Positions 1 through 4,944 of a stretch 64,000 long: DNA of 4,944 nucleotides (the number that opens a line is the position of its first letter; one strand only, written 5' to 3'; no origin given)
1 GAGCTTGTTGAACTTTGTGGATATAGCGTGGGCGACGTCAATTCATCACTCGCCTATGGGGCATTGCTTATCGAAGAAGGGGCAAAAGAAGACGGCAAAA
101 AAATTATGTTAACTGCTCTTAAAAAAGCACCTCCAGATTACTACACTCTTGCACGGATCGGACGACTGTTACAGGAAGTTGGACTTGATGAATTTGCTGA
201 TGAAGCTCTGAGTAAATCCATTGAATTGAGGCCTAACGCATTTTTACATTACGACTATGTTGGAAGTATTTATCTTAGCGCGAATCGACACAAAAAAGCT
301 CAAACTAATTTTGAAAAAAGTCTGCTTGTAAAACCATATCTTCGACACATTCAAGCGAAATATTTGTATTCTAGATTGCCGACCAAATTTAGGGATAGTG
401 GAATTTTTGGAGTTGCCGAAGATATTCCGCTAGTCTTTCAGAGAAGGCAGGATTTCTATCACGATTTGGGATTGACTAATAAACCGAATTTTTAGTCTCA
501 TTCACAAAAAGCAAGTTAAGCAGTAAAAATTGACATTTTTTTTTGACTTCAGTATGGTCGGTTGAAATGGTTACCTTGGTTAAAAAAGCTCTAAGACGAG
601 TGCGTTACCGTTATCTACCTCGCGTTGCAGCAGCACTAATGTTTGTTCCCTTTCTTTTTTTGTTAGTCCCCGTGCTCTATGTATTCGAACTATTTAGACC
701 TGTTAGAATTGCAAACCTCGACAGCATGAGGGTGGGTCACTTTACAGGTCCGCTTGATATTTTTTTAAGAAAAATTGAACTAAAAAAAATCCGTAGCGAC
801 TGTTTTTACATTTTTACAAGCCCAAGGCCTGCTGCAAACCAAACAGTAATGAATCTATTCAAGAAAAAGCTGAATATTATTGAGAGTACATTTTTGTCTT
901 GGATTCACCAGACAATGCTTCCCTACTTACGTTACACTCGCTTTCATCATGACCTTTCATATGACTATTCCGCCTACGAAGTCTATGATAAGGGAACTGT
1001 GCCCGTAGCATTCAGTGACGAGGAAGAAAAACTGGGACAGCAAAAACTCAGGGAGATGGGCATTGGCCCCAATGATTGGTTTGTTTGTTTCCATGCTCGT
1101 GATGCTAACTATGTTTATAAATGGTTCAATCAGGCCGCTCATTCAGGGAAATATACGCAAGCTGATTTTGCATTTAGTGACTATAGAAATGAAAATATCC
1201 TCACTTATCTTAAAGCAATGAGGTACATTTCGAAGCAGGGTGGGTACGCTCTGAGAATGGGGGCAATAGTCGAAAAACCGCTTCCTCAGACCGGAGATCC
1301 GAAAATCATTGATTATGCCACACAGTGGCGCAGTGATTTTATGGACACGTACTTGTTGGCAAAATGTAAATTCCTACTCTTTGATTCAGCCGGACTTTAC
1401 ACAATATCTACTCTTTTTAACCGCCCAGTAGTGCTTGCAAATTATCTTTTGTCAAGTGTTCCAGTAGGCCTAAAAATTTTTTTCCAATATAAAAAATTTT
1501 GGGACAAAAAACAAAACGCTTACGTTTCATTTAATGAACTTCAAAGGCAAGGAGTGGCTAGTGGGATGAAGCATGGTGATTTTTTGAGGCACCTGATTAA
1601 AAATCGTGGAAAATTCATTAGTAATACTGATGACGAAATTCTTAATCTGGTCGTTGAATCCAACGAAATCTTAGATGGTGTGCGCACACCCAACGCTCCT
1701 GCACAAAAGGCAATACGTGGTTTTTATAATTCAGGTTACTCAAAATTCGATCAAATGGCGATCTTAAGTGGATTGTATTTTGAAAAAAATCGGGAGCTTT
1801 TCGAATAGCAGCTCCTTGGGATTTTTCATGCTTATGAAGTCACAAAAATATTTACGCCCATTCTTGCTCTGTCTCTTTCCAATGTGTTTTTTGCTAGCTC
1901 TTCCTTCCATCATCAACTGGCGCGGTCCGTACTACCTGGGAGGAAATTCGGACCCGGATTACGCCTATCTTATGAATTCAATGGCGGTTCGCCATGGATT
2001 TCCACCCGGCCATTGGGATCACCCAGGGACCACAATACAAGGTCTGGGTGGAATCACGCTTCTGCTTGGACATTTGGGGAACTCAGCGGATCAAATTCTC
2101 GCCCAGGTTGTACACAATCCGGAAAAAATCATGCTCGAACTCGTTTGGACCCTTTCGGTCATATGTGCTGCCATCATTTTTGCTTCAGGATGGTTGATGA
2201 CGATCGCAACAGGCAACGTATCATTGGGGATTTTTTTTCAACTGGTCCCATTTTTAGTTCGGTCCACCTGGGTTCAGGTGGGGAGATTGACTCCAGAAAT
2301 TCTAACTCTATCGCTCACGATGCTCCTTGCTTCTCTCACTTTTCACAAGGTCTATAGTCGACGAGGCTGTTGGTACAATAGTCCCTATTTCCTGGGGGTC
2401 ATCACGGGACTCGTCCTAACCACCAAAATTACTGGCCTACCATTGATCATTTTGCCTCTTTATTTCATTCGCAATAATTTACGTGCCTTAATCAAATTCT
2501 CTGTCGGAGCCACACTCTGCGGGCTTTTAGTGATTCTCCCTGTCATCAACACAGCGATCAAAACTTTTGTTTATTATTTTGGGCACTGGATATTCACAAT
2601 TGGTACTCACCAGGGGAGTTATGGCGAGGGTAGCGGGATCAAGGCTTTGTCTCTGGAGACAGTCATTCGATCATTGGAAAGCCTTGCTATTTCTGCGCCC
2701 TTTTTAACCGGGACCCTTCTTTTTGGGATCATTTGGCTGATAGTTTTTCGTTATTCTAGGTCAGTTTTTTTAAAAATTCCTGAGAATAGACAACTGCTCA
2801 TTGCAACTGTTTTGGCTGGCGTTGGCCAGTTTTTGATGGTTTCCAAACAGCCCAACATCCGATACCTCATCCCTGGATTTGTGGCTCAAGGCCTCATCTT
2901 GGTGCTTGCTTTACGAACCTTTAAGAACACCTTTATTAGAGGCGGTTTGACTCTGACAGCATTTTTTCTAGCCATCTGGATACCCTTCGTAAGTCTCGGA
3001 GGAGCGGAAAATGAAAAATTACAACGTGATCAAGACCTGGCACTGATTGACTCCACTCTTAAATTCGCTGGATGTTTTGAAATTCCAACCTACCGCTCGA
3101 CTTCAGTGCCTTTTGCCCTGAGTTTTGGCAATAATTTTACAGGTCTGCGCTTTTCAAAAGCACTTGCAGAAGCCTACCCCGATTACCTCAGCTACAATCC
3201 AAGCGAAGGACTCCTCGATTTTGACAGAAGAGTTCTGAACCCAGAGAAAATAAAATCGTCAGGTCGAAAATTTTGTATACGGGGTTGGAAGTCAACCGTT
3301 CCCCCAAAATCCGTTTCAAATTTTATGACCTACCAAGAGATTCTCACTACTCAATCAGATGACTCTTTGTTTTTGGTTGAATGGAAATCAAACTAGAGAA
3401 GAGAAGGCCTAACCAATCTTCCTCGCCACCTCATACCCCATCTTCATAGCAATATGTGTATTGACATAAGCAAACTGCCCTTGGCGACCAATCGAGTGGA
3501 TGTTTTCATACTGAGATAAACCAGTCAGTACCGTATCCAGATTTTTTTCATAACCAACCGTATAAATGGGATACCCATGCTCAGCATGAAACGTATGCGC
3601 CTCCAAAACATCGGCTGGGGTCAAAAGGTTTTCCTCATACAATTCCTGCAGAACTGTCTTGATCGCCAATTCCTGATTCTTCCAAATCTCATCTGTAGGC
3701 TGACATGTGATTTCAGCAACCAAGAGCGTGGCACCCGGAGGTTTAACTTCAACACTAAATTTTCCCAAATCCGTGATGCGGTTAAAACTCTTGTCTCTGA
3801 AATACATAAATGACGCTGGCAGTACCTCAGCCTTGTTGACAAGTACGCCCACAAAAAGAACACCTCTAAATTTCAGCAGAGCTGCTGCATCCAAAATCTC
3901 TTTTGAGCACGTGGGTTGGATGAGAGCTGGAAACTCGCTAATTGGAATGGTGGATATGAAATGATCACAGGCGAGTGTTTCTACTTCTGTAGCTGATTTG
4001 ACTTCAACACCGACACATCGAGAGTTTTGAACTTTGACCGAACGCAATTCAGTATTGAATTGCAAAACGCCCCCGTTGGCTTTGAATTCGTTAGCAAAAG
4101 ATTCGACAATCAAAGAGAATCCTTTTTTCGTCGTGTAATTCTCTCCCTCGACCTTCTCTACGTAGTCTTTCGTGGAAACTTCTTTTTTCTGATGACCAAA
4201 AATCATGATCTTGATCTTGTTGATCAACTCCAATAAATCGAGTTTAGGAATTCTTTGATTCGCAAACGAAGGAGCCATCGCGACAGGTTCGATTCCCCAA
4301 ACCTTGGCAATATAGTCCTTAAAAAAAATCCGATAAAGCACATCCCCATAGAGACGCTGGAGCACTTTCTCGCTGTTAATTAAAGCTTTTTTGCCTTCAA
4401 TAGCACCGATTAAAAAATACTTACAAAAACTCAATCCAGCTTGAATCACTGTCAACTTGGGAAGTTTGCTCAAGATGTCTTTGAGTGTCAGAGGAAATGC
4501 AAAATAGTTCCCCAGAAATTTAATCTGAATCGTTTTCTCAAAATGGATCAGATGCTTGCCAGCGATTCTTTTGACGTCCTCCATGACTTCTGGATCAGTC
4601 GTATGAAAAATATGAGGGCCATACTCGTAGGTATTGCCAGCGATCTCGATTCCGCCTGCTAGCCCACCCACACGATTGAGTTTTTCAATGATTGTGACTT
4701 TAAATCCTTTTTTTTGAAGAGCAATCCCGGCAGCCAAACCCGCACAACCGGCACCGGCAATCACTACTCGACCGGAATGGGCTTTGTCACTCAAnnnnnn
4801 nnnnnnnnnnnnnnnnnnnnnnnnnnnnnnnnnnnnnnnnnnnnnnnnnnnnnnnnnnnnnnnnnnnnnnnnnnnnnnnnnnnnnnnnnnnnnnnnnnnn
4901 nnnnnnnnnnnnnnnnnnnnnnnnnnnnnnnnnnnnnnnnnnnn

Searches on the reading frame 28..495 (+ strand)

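Call 9: search_protein_families(library=pfam, proteins=[window:28-495:+])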
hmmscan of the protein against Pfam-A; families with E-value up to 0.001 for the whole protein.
window:28-495:+ (155 aa): 4 families
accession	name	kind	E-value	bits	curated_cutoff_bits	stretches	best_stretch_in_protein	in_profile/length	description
PF13181.12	TPR_8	-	3e-05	24.3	25.7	0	79-103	8-32/34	Tetratricopeptide repeat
PF13431.12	TPR_17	-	0.00052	20.5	24.4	0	62-92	3-33/34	Tetratricopeptide repeat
PF07719.23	TPR_2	-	0.00095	19.6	27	0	76-103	5-32/34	Tetratricopeptide repeat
PF00515.34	TPR_1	-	0.00099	19.3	27.8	0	79-103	8-32/34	Tetratricopeptide repeat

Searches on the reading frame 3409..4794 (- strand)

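Call 9: search_protein_families(library=pfam, proteins=[window:3409-4794:-])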
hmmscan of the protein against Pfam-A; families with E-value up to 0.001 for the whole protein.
window:3409-4794:- (461 aa): 9 families
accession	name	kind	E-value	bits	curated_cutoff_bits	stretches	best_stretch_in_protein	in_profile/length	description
PF01593.30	Amino_oxidase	-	2.7e-22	80.1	19.8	2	18-77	2-61/443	Flavin containing amine oxidoreductase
PF13450.12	NAD_binding_8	-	2.2e-16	60.3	21.9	1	12-75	1-66/68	NAD(P)-binding Rossmann-like domain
PF12831.13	FAD_oxidored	-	2.2e-08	34.3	27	1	10-46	2-38/416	FAD dependent oxidoreductase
PF00890.30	FAD_binding_2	-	2.5e-08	34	20.4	1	10-44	2-36/414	FAD binding domain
PF01266.30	DAO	-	8.9e-08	32.5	27.9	1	9-44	1-40/353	FAD dependent oxidoreductase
PF03486.20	HI0933_like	-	1.5e-05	25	50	0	9-43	2-36/244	HI0933-like protein Rossmann domain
PF01946.23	Thi4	-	6.7e-05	22.7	26.2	1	9-47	19-59/235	Thi4 family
PF13738.12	Pyr_redox_3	-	0.00043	20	30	1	11-40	1-31/305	Pyridine nucleotide-disulphide oxidoreductase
PF07992.20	Pyr_redox_2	-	0.00052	20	26.1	1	9-41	2-31/291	Pyridine nucleotide-disulphide oxidoreductase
